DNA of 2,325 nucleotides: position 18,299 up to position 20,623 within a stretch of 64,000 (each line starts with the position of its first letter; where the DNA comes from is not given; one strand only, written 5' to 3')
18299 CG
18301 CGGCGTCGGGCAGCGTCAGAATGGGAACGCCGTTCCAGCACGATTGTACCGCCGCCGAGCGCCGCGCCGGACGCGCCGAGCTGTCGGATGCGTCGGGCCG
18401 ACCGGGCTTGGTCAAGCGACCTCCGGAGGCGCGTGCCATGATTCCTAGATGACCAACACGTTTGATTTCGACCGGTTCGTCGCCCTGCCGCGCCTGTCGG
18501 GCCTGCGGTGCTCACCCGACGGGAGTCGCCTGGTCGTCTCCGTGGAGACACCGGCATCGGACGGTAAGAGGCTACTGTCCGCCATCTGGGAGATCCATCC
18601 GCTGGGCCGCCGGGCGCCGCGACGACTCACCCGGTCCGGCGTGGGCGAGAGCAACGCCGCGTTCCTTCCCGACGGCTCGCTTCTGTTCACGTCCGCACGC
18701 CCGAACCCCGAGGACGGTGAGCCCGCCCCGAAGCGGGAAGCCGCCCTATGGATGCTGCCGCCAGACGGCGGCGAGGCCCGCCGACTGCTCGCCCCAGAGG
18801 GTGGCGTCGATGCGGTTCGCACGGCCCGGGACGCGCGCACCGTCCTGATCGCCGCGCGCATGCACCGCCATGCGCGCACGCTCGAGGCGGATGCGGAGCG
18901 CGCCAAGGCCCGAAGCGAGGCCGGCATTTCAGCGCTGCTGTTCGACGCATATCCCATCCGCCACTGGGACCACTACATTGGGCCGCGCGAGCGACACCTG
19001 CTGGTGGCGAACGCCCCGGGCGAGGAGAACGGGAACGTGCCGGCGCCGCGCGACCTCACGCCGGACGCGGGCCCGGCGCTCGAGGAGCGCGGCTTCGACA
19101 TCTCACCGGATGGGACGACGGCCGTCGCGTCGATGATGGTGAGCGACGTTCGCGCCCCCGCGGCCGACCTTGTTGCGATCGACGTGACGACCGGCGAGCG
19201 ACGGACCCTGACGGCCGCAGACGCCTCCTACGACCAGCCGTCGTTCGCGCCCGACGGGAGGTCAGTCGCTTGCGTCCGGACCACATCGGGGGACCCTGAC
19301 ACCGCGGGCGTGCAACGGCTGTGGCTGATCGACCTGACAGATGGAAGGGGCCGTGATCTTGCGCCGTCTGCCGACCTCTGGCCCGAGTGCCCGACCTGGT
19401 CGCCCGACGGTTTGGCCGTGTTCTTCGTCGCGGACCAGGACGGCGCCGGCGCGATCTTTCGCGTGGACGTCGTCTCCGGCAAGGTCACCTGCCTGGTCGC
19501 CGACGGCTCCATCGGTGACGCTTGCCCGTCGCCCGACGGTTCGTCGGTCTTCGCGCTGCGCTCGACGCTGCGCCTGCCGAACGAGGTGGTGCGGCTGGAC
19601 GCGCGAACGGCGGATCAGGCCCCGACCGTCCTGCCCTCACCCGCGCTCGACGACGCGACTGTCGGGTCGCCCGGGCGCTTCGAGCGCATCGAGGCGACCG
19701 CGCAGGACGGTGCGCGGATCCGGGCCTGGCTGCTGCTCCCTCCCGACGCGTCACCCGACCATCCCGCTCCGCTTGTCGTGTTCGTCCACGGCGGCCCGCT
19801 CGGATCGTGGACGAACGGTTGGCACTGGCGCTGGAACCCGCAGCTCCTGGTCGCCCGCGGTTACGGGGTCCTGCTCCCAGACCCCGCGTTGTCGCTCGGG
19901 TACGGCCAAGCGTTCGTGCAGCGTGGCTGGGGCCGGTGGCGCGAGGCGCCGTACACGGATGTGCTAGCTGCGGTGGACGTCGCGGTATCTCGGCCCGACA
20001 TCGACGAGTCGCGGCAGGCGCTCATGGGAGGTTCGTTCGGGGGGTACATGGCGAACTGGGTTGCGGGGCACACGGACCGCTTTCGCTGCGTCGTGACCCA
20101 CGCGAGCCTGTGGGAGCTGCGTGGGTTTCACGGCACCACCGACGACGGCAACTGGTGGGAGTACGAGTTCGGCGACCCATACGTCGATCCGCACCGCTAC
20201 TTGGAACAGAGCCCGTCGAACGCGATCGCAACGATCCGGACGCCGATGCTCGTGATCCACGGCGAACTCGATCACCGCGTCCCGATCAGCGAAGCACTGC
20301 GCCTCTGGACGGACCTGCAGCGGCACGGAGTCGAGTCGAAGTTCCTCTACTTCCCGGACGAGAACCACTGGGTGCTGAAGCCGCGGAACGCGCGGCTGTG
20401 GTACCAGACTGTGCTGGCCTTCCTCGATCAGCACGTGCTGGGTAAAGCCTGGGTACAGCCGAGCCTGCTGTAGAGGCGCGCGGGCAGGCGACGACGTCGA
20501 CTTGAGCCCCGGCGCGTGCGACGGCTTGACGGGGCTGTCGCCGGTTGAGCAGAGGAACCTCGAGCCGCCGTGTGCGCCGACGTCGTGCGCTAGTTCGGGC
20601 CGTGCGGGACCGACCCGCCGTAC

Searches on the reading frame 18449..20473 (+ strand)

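Call 21: search_protein_families(library=pfam, proteins=[window:18449-20473:+], max_evalue=0.001)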
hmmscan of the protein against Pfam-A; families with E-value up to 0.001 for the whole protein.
window:18449-20473:+ (674 aa): 8 families
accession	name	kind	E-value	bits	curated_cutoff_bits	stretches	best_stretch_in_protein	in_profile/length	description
PF00326.27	Peptidase_S9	-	6e-52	176.7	22.6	1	458-663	1-210/213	Prolyl oligopeptidase family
PF07676.18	PD40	-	2.4e-11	43.7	20.9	0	313-337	12-37/38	WD40-like Beta Propeller Repeat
PF00561.26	Abhydrolase_1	-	2.9e-11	44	25.8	1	441-553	1-102/245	alpha/beta hydrolase fold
PF05448.18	AXE1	-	1.3e-06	27.9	21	1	418-550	63-205/321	Acetyl xylan esterase (AXE1)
PF01738.24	DLH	-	5.8e-06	26.5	21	1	488-645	65-191/217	Dienelactone hydrolase family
PF20434.5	BD-FAE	-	1e-05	25.6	26.8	0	547-621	135-213/215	BD-FAE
PF02129.25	Peptidase_S15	-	3e-05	24.3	23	0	420-558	1-133/262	X-Pro dipeptidyl-peptidase (S15 family)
PF08450.18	SGL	-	0.00037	20.6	26.3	0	311-408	1-96/246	SMP-30/Gluconolactonase/LRE-like region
